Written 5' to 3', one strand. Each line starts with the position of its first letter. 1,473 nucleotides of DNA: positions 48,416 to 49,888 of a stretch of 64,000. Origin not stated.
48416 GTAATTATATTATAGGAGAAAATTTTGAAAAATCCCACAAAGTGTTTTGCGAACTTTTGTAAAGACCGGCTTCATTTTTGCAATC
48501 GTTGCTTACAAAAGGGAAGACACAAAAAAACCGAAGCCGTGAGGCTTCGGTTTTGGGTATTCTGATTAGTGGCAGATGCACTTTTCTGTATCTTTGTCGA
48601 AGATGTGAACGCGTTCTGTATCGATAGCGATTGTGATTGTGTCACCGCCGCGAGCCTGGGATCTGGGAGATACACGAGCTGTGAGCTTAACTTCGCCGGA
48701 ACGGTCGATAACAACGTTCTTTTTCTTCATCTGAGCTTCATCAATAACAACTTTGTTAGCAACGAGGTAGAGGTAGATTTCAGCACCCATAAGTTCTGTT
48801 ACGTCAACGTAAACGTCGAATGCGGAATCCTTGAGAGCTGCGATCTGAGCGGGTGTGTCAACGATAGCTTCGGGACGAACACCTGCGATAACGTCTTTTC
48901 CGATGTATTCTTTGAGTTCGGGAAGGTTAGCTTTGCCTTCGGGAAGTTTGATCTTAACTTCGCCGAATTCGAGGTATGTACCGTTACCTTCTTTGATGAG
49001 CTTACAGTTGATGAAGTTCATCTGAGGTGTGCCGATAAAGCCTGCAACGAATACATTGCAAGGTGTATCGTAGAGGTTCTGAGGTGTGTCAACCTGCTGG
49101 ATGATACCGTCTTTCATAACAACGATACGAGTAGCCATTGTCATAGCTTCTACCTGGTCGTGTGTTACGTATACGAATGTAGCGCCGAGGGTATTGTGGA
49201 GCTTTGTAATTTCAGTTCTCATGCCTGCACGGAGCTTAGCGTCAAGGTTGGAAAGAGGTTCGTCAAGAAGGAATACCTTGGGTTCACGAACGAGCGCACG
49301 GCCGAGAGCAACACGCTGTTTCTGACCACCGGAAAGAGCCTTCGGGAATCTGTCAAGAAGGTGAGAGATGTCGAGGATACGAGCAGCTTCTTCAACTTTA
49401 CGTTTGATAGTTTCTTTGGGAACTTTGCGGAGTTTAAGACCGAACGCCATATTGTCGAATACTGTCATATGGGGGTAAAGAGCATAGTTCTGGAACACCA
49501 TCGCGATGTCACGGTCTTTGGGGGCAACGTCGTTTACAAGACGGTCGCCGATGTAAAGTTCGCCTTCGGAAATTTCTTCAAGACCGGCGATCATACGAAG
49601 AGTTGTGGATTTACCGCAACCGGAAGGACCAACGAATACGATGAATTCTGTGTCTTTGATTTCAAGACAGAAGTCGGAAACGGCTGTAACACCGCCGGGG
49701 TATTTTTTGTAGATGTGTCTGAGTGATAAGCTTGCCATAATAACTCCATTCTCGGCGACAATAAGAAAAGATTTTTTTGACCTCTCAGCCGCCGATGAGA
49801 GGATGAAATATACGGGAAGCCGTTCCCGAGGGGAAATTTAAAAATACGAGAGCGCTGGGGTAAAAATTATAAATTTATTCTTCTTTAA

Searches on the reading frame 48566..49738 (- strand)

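Call 6: search_protein_families(library=pfam, proteins=[window:48566-49738:-])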
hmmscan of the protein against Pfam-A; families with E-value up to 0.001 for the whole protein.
window:48566-49738:- (390 aa): 6 families
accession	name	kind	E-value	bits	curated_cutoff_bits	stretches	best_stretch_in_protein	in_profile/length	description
PF00005.33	ABC_tran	-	2.5e-31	109.6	25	1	23-162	4-136/137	ABC transporter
PF17912.7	OB_MalK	-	5.4e-15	56.4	27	1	236-292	1-53/53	MalK OB fold domain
PF13304.12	AAA_21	-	6.1e-06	26.9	27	0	136-195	239-300/304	AAA domain, putative AbiEii toxin, Type IV TA system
PF02463.25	SMC_N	-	7.2e-05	22.7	40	1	30-212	24-218/220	RecF/RecN/SMC N terminal domain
PF13401.12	AAA_22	-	0.00036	21.3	27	0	30-76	5-33/130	AAA domain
PF03215.21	Rad17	-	0.00064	20.1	23.8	0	24-97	39-112/186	Rad17 P-loop domain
